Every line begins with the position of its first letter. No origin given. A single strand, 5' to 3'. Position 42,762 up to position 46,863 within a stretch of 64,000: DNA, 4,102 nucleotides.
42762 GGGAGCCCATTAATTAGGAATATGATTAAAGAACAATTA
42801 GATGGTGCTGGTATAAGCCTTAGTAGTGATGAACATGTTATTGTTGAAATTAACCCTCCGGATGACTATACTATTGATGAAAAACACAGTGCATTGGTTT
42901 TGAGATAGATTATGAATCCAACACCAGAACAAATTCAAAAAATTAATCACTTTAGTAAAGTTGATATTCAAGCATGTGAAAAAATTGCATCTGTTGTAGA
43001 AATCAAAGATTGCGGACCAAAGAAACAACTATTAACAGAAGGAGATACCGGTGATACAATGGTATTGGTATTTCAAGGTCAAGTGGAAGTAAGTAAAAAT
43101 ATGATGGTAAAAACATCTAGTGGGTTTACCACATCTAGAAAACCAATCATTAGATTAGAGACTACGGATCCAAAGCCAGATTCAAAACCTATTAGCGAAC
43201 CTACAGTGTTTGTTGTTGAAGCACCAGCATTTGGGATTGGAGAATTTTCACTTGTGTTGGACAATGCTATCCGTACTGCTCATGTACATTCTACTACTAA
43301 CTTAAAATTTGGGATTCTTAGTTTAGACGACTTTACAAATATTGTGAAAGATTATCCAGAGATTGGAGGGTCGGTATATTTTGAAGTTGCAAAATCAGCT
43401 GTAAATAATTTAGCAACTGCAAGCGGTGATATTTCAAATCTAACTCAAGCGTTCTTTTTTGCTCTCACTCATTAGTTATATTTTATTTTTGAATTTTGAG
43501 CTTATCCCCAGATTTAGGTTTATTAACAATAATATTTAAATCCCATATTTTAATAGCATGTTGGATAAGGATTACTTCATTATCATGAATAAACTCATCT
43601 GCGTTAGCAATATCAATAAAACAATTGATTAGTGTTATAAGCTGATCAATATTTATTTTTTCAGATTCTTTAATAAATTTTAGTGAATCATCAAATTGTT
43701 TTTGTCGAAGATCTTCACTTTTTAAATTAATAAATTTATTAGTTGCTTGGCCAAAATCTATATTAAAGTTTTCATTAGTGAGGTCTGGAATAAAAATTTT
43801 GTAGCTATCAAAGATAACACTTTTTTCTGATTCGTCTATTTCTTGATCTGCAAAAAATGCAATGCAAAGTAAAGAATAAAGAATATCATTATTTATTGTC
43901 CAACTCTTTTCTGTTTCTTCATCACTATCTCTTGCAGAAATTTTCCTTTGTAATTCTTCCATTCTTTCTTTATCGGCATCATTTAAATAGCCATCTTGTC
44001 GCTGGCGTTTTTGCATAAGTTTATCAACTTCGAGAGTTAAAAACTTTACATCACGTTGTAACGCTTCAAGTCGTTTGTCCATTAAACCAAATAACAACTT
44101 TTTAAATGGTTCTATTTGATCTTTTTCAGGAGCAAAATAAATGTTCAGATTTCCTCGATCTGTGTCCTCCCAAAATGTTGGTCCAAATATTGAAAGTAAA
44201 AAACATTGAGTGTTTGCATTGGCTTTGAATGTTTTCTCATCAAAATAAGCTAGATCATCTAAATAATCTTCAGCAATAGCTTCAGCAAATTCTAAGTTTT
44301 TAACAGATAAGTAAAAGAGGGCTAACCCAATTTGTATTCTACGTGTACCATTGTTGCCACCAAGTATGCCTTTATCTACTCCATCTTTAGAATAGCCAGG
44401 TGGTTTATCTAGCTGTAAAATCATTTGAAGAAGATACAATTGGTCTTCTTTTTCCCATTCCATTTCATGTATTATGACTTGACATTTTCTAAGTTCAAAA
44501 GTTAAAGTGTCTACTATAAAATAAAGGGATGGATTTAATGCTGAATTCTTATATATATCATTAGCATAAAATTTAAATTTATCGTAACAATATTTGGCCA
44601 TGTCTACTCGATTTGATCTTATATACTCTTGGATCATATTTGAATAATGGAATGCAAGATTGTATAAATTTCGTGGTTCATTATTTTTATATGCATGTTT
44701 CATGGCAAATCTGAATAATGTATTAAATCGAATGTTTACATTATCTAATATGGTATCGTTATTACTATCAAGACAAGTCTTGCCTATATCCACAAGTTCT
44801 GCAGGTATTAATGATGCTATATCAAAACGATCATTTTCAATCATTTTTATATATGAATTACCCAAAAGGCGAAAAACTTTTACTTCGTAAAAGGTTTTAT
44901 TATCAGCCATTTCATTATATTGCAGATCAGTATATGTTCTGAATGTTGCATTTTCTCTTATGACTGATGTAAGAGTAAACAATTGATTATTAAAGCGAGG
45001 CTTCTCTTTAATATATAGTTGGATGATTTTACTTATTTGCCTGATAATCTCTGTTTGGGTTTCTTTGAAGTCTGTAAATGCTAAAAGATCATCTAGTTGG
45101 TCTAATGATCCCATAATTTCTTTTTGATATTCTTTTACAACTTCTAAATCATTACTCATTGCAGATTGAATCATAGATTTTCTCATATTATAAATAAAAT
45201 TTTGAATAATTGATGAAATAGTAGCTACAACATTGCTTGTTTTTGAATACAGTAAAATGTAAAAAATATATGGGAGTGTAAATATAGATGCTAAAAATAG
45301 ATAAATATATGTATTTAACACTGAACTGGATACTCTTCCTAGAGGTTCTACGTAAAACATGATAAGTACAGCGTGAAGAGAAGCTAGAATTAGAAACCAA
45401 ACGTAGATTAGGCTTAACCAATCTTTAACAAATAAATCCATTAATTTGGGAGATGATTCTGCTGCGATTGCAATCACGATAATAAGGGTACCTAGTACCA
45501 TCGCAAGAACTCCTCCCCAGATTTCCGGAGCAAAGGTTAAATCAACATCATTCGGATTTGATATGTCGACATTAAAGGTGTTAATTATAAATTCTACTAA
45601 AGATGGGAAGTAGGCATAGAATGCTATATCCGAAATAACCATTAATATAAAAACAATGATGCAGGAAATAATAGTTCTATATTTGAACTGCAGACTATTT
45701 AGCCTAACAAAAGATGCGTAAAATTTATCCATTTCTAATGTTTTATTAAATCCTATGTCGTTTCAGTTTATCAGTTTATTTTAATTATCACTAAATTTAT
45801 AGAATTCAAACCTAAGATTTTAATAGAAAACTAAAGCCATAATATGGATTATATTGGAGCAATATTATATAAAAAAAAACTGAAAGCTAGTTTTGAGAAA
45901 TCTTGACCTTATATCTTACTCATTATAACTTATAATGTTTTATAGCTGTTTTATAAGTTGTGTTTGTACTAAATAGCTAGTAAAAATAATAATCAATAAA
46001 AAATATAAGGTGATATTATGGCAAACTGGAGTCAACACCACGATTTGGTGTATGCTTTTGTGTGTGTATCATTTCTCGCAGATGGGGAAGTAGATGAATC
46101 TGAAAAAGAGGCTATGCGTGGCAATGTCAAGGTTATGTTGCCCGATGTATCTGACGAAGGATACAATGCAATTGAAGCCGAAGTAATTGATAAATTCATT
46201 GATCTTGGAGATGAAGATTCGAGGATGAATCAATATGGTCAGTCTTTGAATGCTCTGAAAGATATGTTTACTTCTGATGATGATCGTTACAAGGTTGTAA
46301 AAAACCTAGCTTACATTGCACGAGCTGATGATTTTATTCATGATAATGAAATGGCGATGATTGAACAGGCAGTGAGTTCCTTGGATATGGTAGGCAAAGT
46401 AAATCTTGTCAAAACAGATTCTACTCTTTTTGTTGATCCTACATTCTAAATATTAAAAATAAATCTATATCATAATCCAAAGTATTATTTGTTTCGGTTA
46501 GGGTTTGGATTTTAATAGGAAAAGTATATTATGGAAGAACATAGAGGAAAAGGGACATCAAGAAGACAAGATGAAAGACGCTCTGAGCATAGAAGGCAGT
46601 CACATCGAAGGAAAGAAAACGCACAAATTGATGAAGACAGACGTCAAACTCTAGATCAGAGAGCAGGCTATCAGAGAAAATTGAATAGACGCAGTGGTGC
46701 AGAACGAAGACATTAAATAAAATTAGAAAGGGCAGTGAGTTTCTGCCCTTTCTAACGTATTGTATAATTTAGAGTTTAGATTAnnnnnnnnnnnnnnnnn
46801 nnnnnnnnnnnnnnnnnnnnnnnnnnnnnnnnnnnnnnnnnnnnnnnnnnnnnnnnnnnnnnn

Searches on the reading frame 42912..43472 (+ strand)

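Call 73: search_protein_families(library=pfam, proteins=[window:42912-43472:+], max_evalue=0.001)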
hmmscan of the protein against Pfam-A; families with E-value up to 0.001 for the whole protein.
window:42912-43472:+ (187 aa): 1 family
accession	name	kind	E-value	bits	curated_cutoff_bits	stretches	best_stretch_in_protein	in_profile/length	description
PF00027.35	cNMP_binding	-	0.0008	19.8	27.5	0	39-62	9-32/89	Cyclic nucleotide-binding domain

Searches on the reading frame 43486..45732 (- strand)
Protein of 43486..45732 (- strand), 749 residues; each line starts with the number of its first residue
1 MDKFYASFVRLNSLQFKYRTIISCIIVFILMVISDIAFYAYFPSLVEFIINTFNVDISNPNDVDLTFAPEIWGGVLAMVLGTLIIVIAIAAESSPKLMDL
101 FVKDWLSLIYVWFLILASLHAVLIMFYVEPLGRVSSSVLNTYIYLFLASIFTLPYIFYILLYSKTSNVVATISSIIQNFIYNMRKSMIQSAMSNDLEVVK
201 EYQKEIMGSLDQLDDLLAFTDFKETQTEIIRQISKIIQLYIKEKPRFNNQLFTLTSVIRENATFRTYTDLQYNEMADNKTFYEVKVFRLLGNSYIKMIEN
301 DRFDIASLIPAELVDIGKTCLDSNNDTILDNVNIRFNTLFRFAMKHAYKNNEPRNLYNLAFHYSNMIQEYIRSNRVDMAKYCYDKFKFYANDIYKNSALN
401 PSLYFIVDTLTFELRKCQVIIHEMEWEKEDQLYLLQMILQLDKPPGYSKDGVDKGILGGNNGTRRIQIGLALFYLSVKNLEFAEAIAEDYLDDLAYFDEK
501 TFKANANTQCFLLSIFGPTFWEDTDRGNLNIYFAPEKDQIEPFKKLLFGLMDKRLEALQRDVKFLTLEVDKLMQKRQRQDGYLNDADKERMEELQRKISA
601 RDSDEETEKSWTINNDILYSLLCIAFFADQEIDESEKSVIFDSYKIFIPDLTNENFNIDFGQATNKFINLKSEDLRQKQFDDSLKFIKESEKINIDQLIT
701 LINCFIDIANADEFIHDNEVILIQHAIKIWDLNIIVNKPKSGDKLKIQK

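Call 6: search_protein_families(library=pfam, proteins=[window:43486-45732:-], max_evalue=0.1)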
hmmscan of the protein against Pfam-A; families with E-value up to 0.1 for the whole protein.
window:43486-45732:- (749 aa): 3 families
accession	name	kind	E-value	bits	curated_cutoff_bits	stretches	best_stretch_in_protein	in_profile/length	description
PF05099.18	TerB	-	0.0031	18.2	24.4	1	620-729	6-105/118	Tellurite resistance protein TerB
PF10011.15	DUF2254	-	0.0059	15.9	28.8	1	75-183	59-168/368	Predicted membrane protein (DUF2254)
PF21486.3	NUP120_helical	-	0.039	14.7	27.7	0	612-647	91-126/129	Nucleoporin NUP120, helical domain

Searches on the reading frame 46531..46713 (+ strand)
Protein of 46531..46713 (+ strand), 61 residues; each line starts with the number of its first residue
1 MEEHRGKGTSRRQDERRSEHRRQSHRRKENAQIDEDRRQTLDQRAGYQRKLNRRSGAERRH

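Call 6: search_protein_families(library=pfam, proteins=[window:46531-46713:+], max_evalue=0.1)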
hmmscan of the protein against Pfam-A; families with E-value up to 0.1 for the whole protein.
window:46531-46713:+ (61 aa): 0 families

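Call 13: search_protein_families(library=ncbifam, proteins=[window:46531-46713:+], max_evalue=1)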
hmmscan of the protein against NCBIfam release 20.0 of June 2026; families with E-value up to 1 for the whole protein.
window:46531-46713:+ (61 aa): 0 families

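Call 21: find_homologous_proteins(query=window:46531-46713:+, max_evalue=0.01)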
Query window:46531-46713:+ (61 aa): 16 proteins with E <= 0.01 among 16 candidates.
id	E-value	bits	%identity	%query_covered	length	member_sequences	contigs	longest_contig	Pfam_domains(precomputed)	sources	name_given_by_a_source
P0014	1.1e-16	77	75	98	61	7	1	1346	-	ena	-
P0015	1.1e-14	71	70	100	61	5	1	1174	-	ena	-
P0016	3.9e-12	63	64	97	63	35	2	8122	-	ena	-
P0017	8.8e-12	62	64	100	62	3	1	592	-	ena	-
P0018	1.6e-11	61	65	98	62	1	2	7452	-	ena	-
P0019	2.2e-11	61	67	100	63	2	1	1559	-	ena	-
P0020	4.9e-11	60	64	100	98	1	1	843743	-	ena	-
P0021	7.0e-11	59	62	100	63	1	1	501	-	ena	-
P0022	9.2e-11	59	60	100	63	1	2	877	-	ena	-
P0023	2.2e-10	58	61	98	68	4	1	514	-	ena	-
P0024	5.4e-10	57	60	100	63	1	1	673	-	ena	-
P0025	9.1e-10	56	59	100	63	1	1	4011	-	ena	-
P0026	2.6e-9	54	57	100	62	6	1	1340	-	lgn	-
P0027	3.2e-9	54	64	82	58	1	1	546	-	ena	-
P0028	1.6e-7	49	54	98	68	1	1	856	-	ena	-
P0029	1.7e-6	46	52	98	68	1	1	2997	-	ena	-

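Call 30: find_encoding_contigs(protein=P0020, flank=10000, max_places=3)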
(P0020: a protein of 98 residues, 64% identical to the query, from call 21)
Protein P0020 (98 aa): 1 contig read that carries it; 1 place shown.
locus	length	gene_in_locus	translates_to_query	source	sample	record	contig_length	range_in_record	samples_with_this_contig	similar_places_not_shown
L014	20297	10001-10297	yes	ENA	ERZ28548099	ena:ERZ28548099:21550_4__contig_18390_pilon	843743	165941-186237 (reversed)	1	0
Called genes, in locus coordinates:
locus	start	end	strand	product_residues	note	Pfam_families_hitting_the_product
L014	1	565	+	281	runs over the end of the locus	-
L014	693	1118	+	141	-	PF00988:CPSase_sm_chain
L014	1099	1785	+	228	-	PF00117:GATase, PF07722:Peptidase_C26 (faint)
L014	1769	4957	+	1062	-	PF25596:CPSase_L_D1, PF02786:CPSase_L_D2, PF02787:CPSase_L_D3, PF25596:CPSase_L_D1, PF02222:ATP-grasp, PF02786:CPSase_L_D2, PF07478:Dala_Dala_lig_C (weak), PF02142:MGS, +5 more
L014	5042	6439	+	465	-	PF00520:Ion_trans (weak), PF07885:Ion_trans_2, PF02254:TrkA_N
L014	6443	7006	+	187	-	-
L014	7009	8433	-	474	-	PF05099:TerB (faint)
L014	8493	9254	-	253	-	-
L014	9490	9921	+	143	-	PF05099:TerB (weak)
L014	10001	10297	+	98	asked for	-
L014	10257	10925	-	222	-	PF03070:TENA_THI-4, PF14518:Haem_oxygenas_2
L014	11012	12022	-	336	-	PF03951:Gln-synt_N, PF00120:Gln-synt_C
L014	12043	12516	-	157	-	PF13404:HTH_AsnC-type, PF13412:HTH_24, PF01047:MarR (weak), PF01037:AsnC_trans_reg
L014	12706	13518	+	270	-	PF00919:UPF0004, PF04055:Radical_SAM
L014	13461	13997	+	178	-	PF04055:Radical_SAM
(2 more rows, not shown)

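Call 31: find_encoding_contigs(protein=P0029, flank=10000, max_places=3)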
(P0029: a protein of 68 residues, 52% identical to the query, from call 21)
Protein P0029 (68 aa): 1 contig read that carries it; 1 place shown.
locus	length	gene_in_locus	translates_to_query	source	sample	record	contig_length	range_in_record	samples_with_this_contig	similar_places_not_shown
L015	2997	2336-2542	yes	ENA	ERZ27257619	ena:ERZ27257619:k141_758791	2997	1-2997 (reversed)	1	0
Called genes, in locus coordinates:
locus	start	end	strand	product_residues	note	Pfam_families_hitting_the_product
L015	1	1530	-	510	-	?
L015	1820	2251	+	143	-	PF05099:TerB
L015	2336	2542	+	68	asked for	-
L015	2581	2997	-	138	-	?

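Call 32: find_encoding_contigs(protein=P0016, flank=10000, max_places=3)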
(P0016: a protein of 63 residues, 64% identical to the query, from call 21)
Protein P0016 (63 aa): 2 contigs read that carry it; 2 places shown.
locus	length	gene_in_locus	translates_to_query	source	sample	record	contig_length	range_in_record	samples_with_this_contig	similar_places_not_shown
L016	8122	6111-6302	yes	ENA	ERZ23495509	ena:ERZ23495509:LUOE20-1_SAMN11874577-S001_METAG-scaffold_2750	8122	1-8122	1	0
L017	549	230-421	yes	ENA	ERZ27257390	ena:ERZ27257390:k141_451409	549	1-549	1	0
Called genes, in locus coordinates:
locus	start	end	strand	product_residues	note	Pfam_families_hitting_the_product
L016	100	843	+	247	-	PF02786:CPSase_L_D2, PF15632:ATPgrasp_Ter, PF02142:MGS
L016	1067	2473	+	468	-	PF00520:Ion_trans, PF07885:Ion_trans_2, PF02254:TrkA_N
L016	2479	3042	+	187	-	PF00027:cNMP_binding (faint)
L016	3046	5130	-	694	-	-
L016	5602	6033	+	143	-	PF05099:TerB (weak)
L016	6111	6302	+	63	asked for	-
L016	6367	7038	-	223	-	PF03070:TENA_THI-4, PF14518:Haem_oxygenas_2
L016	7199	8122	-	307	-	?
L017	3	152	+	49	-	?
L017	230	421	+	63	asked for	-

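Call 33: find_encoding_contigs(protein=P0018, flank=10000, max_places=3)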
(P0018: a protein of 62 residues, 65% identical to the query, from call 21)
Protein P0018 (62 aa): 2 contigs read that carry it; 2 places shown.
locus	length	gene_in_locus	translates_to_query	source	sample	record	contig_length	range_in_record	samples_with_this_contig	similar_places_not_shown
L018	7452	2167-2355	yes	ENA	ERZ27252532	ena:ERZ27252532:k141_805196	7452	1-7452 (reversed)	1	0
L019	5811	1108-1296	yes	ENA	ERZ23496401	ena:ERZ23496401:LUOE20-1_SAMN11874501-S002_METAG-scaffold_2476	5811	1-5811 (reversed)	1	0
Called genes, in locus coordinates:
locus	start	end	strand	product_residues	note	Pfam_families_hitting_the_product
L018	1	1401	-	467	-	?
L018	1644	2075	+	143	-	PF05099:TerB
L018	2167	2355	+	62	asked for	-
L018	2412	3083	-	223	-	PF03070:TENA_THI-4, PF14518:Haem_oxygenas_2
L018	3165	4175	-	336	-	PF03951:Gln-synt_N, PF00120:Gln-synt_C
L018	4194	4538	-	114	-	PF00543:P-II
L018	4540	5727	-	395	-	PF00909:Ammonium_transp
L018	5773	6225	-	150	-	PF13404:HTH_AsnC-type, PF13412:HTH_24, PF01047:MarR (weak), PF08279:HTH_11 (weak), PF01037:AsnC_trans_reg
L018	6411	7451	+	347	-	?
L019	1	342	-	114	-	?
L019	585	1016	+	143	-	PF05099:TerB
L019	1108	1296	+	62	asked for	-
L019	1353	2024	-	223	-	PF03070:TENA_THI-4, PF14518:Haem_oxygenas_2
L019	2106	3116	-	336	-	PF03951:Gln-synt_N, PF00120:Gln-synt_C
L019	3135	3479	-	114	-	PF00543:P-II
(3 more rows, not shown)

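Call 34: search_protein_representatives(alignment_id=A3)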
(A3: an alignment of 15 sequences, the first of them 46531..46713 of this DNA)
Query: 15 sequences, 61 profile positions. Proteins with E-value up to 0.001 (for the whole library): 26; up to 1e-10: 16; up to 1e-30: 0. The best 26 are listed.
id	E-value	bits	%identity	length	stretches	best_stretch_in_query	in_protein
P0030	1.2e-22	96.0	-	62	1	1-61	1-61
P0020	1.4e-22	95.9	-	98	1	1-61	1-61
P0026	5.1e-22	94.1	-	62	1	1-61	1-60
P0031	5.4e-21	90.8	-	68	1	1-61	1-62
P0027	2.1e-18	82.5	-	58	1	1-52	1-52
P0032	8.4e-18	80.5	-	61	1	1-48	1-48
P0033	1.4e-17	79.9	-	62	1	1-61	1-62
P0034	5.8e-17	77.9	-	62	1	1-61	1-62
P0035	5.0e-16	74.9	-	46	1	1-46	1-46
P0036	6.2e-14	68.2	-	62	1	1-61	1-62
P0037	1.4e-13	67.1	-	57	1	1-54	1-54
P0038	4.3e-12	62.3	-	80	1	1-46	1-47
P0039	6.1e-12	61.8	-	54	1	1-41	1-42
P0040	3.4e-11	59.4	-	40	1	1-39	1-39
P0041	4.0e-11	59.2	-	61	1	1-45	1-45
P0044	1.9e-10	57.0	-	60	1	1-60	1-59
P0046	1.9e-09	53.8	-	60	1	6-61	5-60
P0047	2.3e-09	53.5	-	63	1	5-60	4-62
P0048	3.6e-09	52.9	-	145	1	4-60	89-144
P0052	5.2e-06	42.8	-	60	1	5-61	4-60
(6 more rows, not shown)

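Call 45: predict_structure(alignment_id=A3)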
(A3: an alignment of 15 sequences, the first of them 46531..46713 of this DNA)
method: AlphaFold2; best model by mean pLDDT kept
length: 61 residues; sequences in the alignment: 15
mean_pLDDT: 57.7   pTM: 0.13
mean pLDDT of the five models: 57.7, 57.0, 56.7, 55.0, 54.6
residues with pLDDT >= 90: 0; 70-90: 2; 50-70: 55; < 50: 4
segments of 3 or more residues with pLDDT < 50: none
pLDDT, mean of each block of 10 residues (from residue 1): 52 55 65 60 59 56 46
secondary structure, 60 per line:
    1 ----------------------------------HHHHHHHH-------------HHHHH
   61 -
elements in order: H35-42 H56-60

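Call 55: search_protein_families(library=pfam, proteins=[window:46531-46713:+, P0033, P0047], max_evalue=10)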
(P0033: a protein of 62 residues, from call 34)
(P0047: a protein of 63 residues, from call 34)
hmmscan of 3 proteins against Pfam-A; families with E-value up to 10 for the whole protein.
window:46531-46713:+ (61 aa): 0 families

P0033 (62 aa): 0 families

P0047 (63 aa): 0 families

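Call 56: search_solved_structures(query=A3, max_evalue=10, show_alignments=3)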
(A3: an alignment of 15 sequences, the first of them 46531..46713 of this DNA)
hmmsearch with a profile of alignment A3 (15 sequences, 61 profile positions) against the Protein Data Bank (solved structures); distinct sequences matched with E-value up to 10: 0.

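Call 75: find_encoding_contigs(protein=P0052, flank=6000, max_places=3)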
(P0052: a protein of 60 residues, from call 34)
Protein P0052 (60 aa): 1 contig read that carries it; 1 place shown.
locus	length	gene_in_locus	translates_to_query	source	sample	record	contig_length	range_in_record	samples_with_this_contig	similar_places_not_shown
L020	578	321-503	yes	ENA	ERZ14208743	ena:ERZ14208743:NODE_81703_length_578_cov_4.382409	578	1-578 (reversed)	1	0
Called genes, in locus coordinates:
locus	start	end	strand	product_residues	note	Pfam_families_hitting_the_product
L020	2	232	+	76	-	?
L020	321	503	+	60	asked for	-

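Call 76: find_encoding_contigs(protein=P0046, flank=6000, max_places=3)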
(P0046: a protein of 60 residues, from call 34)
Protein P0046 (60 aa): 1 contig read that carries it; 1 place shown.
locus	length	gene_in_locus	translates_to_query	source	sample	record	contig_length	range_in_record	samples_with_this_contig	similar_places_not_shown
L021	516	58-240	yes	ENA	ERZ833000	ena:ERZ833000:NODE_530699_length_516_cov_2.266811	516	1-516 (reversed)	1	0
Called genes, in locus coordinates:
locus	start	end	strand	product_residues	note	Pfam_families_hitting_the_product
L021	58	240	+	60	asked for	-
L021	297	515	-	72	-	?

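Call 79: find_encoding_contigs(protein=P0048, flank=6000, max_places=3)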
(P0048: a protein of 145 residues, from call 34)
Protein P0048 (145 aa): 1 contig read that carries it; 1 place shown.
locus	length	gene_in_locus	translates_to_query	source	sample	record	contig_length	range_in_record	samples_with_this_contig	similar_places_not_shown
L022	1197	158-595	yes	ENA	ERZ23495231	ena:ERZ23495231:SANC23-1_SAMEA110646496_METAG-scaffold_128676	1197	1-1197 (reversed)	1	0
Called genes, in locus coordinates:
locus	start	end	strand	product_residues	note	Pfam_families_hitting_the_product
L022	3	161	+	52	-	?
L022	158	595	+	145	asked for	PF01479:S4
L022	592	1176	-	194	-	PF13641:Glyco_tranf_2_3, PF00535:Glycos_transf_2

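Call 80: find_encoding_contigs(protein=P0044, flank=8000, max_places=4)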
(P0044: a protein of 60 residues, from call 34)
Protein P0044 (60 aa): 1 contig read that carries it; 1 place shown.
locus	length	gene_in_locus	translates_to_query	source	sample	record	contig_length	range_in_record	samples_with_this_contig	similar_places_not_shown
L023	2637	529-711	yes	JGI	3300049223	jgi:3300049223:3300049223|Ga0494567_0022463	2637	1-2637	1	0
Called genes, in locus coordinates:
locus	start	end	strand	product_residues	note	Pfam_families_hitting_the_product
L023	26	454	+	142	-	PF05099:TerB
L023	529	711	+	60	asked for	-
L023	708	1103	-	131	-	PF01220:DHquinase_II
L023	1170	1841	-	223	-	PF03070:TENA_THI-4, PF14518:Haem_oxygenas_2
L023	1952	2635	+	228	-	?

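Call 81: find_encoding_contigs(protein=P0047, flank=8000, max_places=4)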
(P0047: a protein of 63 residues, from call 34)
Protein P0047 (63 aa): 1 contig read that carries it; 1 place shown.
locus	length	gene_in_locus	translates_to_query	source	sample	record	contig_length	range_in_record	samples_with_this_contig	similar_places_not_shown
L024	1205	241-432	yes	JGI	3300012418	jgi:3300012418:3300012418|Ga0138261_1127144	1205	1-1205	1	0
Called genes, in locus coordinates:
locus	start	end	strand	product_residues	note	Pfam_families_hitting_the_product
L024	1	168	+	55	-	?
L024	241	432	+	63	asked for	-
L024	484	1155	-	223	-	PF03070:TENA_THI-4, PF14518:Haem_oxygenas_2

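Call 88: list_cluster_members(proteins=[P0048, window:46531-46713:+])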
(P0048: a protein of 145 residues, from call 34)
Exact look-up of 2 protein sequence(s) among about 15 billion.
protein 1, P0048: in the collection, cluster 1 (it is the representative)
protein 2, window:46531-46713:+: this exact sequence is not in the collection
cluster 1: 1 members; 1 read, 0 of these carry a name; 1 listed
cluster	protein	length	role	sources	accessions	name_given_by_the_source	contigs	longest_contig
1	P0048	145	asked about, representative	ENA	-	-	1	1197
